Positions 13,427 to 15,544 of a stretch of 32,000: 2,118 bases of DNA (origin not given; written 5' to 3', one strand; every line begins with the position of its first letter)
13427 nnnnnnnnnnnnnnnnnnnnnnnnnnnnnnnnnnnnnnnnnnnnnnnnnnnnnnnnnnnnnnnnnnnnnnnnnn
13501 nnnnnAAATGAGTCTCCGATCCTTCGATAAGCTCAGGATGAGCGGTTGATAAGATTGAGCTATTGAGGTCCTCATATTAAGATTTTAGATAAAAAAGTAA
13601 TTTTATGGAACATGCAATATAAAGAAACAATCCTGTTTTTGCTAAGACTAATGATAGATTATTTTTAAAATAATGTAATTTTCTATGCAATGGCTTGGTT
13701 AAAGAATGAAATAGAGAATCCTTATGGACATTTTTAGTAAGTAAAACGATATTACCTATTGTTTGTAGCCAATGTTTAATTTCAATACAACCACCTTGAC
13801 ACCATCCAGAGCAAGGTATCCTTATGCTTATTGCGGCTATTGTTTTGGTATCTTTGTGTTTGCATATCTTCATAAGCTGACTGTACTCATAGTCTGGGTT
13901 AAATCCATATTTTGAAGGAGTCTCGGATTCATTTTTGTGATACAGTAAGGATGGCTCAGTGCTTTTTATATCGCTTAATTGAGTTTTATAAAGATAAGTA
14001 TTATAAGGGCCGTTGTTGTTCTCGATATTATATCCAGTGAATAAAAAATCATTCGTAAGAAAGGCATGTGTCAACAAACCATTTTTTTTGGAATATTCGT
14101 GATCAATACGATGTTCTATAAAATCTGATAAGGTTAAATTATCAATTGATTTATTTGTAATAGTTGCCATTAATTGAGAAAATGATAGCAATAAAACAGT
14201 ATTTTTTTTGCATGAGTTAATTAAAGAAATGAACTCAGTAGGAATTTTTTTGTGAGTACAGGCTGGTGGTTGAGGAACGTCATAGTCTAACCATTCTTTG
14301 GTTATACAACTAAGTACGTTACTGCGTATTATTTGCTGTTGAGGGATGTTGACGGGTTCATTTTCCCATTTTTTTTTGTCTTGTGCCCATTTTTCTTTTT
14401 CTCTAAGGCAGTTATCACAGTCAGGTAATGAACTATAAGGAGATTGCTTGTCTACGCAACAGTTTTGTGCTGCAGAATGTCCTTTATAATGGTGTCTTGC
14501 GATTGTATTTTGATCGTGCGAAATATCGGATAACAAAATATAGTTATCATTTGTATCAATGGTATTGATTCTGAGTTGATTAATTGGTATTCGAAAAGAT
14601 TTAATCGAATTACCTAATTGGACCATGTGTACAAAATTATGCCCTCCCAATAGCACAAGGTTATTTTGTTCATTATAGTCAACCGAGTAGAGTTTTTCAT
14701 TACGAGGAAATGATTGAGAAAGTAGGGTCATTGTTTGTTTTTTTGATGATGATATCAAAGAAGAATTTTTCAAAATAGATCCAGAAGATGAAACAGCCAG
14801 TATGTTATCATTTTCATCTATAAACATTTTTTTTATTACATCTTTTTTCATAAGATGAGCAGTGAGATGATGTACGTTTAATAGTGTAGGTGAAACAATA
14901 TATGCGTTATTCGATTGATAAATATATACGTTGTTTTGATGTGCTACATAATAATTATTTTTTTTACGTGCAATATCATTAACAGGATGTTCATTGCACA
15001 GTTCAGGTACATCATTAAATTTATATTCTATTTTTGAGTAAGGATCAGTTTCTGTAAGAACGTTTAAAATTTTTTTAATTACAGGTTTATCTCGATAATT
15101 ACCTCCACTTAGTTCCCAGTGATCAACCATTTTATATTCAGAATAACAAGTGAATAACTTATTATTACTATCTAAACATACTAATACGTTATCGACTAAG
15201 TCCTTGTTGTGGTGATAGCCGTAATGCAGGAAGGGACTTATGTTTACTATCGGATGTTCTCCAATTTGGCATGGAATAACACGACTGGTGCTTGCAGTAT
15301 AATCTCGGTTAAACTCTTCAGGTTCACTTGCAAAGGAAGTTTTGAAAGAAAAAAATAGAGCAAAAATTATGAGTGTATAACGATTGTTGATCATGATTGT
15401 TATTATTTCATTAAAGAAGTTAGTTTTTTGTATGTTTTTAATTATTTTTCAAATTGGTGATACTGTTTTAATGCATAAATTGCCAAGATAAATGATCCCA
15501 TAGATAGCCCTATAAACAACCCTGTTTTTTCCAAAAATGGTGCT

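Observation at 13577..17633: Tandem 605/610-aa paralogs with near-identical N-terminal thirds and strongly diverged remainders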

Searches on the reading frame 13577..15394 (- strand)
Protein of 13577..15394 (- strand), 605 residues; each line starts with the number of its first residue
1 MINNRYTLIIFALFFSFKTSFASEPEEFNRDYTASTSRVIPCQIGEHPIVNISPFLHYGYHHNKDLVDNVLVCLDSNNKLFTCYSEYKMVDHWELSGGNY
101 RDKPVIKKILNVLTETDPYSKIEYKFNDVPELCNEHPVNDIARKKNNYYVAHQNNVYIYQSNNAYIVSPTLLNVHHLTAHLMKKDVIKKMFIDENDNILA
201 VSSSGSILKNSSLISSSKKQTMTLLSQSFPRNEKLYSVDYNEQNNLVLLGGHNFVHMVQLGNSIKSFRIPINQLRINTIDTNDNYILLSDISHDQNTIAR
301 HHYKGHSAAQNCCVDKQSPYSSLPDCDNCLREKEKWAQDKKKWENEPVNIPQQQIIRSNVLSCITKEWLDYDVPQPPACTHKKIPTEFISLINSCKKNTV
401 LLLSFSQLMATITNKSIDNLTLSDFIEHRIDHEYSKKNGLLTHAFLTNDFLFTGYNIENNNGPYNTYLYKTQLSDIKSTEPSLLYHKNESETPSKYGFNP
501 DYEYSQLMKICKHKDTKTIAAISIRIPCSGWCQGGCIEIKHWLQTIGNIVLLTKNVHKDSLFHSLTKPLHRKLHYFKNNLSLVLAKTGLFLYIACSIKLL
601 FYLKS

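Call 5: search_protein_families(library=pfam, proteins=[window:13577-15394:-], max_evalue=0.1)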
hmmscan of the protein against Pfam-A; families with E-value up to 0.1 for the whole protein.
window:13577-15394:- (605 aa): 0 families

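Call 8: find_homologous_proteins(query=window:13577-15394:-, max_evalue=0.001)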
Query window:13577-15394:- (605 aa): 5 proteins with E <= 0.001 among 6532 candidates.
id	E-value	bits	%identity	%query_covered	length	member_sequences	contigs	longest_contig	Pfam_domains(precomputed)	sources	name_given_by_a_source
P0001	1.2e-173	597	49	99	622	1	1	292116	-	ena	-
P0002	3.4e-173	596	51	100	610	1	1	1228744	-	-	-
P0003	2.7e-155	536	46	100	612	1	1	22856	-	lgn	-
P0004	9.7e-122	426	45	85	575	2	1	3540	-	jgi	jgi:hypothetical protein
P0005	1.9e-80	289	43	72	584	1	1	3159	-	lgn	-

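Call 10: find_encoding_contigs(protein=P0001, flank=10000, max_places=4)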
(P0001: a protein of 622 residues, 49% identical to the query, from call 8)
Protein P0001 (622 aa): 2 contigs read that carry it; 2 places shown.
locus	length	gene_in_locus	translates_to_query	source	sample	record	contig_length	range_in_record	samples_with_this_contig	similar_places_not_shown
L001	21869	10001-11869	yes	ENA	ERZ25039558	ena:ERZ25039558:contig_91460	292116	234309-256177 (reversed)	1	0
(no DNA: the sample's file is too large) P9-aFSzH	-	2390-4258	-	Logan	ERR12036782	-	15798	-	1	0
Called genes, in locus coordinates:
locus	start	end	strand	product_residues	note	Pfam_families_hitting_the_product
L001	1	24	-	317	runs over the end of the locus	PF00892:EamA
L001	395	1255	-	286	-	-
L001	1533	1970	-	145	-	-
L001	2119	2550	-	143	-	-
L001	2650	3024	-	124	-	-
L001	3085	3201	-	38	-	-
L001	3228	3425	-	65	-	-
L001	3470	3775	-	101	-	-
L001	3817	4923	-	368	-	-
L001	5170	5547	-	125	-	-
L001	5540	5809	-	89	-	-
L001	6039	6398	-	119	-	-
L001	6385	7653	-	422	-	-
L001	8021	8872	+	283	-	-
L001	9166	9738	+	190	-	-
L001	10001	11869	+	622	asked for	-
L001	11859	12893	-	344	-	PF01547:SBP_bac_1 (faint), PF13416:SBP_bac_8, PF13343:SBP_bac_6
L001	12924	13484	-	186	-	PF00528:BPD_transp_1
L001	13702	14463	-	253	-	PF00528:BPD_transp_1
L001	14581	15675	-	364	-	PF00005:ABC_tran, PF13304:AAA_21 (faint), PF13401:AAA_22 (weak), PF08402:TOBE_2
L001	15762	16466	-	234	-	-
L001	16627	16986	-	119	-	-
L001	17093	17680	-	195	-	-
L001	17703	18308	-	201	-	-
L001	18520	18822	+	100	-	PF09820:AAA-ATPase_like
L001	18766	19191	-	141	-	-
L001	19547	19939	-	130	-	-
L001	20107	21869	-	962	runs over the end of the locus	PF07244:POTRA (weak), PF01103:Omp85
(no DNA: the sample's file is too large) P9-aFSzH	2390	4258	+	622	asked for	-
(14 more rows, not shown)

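Call 11: find_encoding_contigs(protein=P0003, flank=10000, max_places=4)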
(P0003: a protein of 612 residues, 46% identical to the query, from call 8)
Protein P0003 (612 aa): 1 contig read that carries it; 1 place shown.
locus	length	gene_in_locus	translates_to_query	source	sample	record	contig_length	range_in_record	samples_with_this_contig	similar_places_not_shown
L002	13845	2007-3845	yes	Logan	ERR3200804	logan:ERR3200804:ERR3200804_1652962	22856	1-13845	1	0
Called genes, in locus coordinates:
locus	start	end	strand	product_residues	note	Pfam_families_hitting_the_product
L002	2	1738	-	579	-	?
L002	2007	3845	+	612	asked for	-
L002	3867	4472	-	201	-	PF00583:Acetyltransf_1, PF13673:Acetyltransf_10 (weak), PF13508:Acetyltransf_7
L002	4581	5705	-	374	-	-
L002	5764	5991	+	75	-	-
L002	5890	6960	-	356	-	PF01547:SBP_bac_1 (faint), PF13416:SBP_bac_8, PF13343:SBP_bac_6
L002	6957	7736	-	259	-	PF00528:BPD_transp_1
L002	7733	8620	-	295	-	PF00528:BPD_transp_1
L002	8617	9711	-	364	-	PF00005:ABC_tran, PF13304:AAA_21 (faint), PF08402:TOBE_2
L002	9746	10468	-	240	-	-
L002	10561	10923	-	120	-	-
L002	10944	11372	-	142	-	-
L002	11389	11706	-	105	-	-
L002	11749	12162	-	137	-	PF00583:Acetyltransf_1, PF13508:Acetyltransf_7 (weak), PF14542:Acetyltransf_CG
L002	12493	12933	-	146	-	-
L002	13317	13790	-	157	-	-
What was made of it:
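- A single copy in L002 (call 11).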

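Call 13: find_related_loci(query=A1, collection=genome_contigs, flank=10000)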
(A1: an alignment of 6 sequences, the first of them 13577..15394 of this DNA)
Query A1 (605 aa) in genome_contigs; peptide patterns used: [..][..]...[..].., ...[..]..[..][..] (x = any residue, [..] = any of these).
487 stretches matched a pattern, but none encodes a relative of the query by tblastn (E <= 1e-3).
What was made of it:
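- Tried and rejected: GTDB representative genomes scanned with the family alignment: no relative (call 13).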

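Call 15: search_protein_families(library=ncbifam, proteins=[window:13577-15394:-], max_evalue=0.01)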
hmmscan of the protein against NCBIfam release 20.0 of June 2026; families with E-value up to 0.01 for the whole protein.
window:13577-15394:- (605 aa): 0 families

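Call 29: predict_structure(alignment_id=A1)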
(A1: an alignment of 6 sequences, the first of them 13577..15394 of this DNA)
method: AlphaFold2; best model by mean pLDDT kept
length: 605 residues; sequences in the alignment: 6
mean_pLDDT: 48.1   pTM: 0.42
mean pLDDT of the five models: 48.1, 45.2, 45.1, 41.3, 38.3
residues with pLDDT >= 90: 0; 70-90: 106; 50-70: 140; < 50: 359
segments of 3 or more residues with pLDDT < 50: 1-5, 13-78, 92-103, 130-133, 272-320, 349-359, 361-376, 386-405, 426-473, 475-591, 599-601, 603-605
pLDDT, mean of each block of 10 residues (from residue 1): 48 41 22 25 26 25 30 47 66 41 59 67 62 63 79 84 57 79 81 81 85 57 76 71 73 70 61 45 41 26 24 32 60 68 57 46 39 48 46 34 51 60 46 33 39 42 39 44 29 24 34 40 37 31 32 30 22 24 37 51 47
secondary structure, 60 per line:
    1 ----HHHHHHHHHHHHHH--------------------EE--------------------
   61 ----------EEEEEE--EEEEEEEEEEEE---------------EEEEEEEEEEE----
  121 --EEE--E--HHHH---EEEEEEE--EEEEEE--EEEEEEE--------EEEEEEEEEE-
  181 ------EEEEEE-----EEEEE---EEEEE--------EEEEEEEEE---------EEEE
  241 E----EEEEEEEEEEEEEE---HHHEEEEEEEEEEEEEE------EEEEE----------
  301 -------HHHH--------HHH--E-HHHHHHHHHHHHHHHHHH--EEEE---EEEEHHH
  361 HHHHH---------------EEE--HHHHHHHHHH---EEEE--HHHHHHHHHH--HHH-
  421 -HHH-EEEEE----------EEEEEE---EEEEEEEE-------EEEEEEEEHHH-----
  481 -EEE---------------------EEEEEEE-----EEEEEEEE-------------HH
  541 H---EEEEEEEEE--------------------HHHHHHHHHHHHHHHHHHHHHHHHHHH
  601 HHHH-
elements in order: H5-18 E71-76 E79-90 E106-116 E123-125 H131-134 E138-144 E147-152 E155-161 E170-179 E187-192 E198-202 E206-210 E219-227 E237-241 E246-259 E266-279 E286-290 H308-311 H327-344 E347-350 E354-357 H358-365 E381-383 H386-395 E399-402 H405-414 E426-430 E441-446 E450-457 E465-472 E482-484 E506-512 E518-525 E545-553 H574-604
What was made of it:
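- Tried and rejected: The first AlphaFold run with 6 sequences was too poor to use (pLDDT 48, call 29).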

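Call 30: search_protein_representatives(alignment_id=A1)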
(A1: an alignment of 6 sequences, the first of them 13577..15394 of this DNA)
Query: 6 sequences, 622 profile positions. Proteins with E-value up to 0.001 (for the whole library): 17; up to 1e-10: 14; up to 1e-30: 10. The best 17 are listed.
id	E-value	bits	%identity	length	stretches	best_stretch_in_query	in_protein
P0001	1.3e-296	1001.6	-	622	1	8-618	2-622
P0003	8.7e-295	995.6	-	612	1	1-604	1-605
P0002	1.5e-290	981.6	-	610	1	1-621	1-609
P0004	5.9e-251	850.8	-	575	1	59-618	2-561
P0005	3.1e-225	765.9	-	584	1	2-621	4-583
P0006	9.2e-149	513.3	-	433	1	194-613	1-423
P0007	6.7e-109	381.6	-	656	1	54-615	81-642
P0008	3.4e-86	306.6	-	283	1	1-306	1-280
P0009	9.5e-43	163.1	-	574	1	59-498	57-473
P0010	7.6e-40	153.5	-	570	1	4-482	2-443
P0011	1.4e-30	122.9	-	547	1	63-345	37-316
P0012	3.0e-25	105.3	-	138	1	41-156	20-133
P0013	5.6e-21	91.2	-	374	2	221-328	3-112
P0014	2.5e-18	82.5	-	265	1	366-602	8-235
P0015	6.4e-09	51.4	-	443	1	106-285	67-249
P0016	2.1e-07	46.3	-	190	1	414-607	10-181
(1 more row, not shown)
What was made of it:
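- Rarity: 5 hits among 5.8 billion clusters and 17 among 1.84 billion representatives (calls 8, 30).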

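Call 34: fold_search(model_id=the predicted structure, library=pdb)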
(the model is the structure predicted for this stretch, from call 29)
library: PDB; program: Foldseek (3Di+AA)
matches with E <= 10: 1035; with E <= 0.001: 224
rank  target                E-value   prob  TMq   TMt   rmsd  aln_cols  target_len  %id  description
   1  9n77_LT               1.0e-05  1.00  0.22  0.16  18.6       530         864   10  SSU processome maturation and disassembly, State K (released 2025-11-05)
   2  8zqg_A                1.1e-05  1.00  0.21  0.36   7.1       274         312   11  Crystal structure of WIPI3 in complex with ATG16L1 (released 2025-01-01)
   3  9n6z_LO               1.5e-05  1.00  0.20  0.16   9.9       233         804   13  SSU processome maturation and disassembly, State D (released 2025-11-05)
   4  8zqg_B                2.0e-05  1.00  0.21  0.35  11.3       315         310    9  Crystal structure of WIPI3 in complex with ATG16L1 (released 2025-01-01)
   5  9hcj_D0               2.2e-05  1.00  0.25  0.13  21.5       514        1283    8  D. discoideum nuclear pore complex (released 2024-12-25)
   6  7wb4_c                2.5e-05  1.00  0.23  0.37  12.9       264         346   10  Cryo-EM structure of the NR subunit from X. laevis NPC (released 2022-03-02)
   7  9n73_LO               2.5e-05  1.00  0.20  0.16  11.3       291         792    8  SSU processome maturation and disassembly, State G (released 2025-10-29)
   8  7mq8_LH               2.6e-05  1.00  0.23  0.19  18.5       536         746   10  Cryo-EM structure of the human SSU processome, state pre-A1 (released 2021-09-22)
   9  9hcj_R0               2.6e-05  0.99  0.19  0.08  30.0       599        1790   10  D. discoideum nuclear pore complex (released 2024-12-25)
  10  4nsx                  2.9e-05  1.00  0.26  0.25  24.8       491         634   10  Crystal Structure of the Utp21 tandem WD Domain (released 2014-02-19)
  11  9qx5                  3.1e-05  1.00  0.22  0.10   6.3       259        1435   15  Cryo-EM structure of the C. elegans UBR4/KCMF1 complex (side focused refinement) (released 2025-09-03)
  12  7d4i_B1               3.2e-05  1.00  0.23  0.18   5.8       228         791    9  Cryo-EM structure of 90S small ribosomal precursors complex with the DEAH-box RNA helicase Dhr1 (State F) (released 2021-10-06)
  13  9gc3_C                3.2e-05  1.00  0.25  0.25  19.0       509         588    9  yeast TFIIIC TauB subcomplex bound to a tRNA gene (released 2024-11-27)
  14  7mq8_LT               3.4e-05  1.00  0.24  0.17  21.8       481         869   11  Cryo-EM structure of the human SSU processome, state pre-A1 (released 2021-09-22)
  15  5oql_A                3.4e-05  1.00  0.23  0.17  16.0       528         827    9  Cryo-EM structure of the 90S pre-ribosome from Chaetomium thermophilum (released 2017-10-11)
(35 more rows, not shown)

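Call 37: search_solved_structures(query=A2, max_evalue=10)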
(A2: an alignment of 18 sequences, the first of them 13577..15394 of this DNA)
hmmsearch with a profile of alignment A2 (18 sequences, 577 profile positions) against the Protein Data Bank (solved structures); distinct sequences matched with E-value up to 10: 1.
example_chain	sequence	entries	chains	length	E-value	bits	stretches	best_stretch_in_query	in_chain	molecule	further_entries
3fg7_A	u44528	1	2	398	2.7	9.9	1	492-534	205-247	Villin-1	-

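Call 42: find_encoding_contigs(protein=P0007, flank=10000, max_places=3)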
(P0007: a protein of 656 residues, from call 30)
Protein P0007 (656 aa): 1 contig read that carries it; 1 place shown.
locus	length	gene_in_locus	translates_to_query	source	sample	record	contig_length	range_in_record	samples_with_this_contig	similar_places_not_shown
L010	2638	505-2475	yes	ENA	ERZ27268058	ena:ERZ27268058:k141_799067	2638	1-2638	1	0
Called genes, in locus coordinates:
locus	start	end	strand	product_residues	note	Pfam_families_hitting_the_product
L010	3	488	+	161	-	?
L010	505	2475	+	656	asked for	-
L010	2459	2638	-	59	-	?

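Call 44: find_encoding_contigs(protein=P0009, flank=10000, max_places=3)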
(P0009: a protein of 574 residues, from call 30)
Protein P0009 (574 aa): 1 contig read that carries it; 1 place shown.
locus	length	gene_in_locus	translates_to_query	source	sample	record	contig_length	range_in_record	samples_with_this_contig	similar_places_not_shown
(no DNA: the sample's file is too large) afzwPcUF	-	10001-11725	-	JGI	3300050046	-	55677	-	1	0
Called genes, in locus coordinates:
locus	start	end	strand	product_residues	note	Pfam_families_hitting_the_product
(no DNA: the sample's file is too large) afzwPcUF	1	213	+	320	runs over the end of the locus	PF00137:ATP-synt_C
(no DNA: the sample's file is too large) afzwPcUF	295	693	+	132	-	-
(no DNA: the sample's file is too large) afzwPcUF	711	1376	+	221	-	PF20334:DUF6629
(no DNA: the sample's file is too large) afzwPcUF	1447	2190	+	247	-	-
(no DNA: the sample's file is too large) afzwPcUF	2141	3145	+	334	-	-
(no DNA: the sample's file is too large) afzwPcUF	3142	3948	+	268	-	-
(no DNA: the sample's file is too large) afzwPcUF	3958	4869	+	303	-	PF00291:PALP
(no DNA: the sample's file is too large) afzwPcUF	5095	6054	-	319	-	-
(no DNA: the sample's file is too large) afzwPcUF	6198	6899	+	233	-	PF02163:Peptidase_M50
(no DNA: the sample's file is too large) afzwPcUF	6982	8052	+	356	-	PF12796:Ank_2, PF13857:Ank_5 (weak), PF12796:Ank_2, PF24521:Ank_KRIT1, PF00023:Ank (weak), PF12796:Ank_2, PF00023:Ank (weak), PF13857:Ank_5, +2 more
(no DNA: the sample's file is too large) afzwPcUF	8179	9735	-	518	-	PF00501:AMP-binding, PF13193:AMP-binding_C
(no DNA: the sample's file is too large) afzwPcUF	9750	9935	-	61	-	PF13370:Fer4_13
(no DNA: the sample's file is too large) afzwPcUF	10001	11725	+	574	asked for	-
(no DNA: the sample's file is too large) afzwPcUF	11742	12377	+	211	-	PF01712:dNK (weak), PF02223:Thymidylate_kin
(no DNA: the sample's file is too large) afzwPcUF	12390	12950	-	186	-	-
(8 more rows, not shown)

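Call 45: find_encoding_contigs(protein=P0010, flank=10000, max_places=3)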
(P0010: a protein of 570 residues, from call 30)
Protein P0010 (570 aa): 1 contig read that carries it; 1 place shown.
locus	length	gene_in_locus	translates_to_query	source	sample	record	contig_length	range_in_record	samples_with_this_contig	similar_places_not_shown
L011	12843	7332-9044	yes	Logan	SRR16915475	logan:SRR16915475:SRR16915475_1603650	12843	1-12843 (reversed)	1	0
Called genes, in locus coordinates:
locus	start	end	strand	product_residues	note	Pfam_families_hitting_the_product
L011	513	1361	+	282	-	-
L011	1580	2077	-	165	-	PF02075:RuvC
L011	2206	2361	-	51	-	-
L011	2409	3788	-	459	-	PF00772:DnaB, PF13481:AAA_25, PF03796:DnaB_C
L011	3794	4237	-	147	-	PF01281:Ribosomal_L9_N, PF03948:Ribosomal_L9_C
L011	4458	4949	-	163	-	-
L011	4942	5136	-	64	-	-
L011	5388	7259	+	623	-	-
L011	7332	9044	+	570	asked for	-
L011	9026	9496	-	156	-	PF01316:Arg_repressor, PF02863:Arg_repressor_C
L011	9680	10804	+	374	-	PF05141:DIT1_PvcA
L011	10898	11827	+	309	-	PF05141:DIT1_PvcA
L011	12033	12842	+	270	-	?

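Call 46: find_encoding_contigs(protein=P0011, flank=10000, max_places=3)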
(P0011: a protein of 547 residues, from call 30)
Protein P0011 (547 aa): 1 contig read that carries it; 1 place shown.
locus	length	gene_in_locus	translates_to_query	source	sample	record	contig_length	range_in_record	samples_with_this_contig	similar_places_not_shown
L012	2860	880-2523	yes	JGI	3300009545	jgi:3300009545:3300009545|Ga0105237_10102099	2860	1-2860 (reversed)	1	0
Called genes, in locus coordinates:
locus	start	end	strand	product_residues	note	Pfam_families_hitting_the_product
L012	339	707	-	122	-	-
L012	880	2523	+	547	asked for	-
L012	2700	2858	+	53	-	?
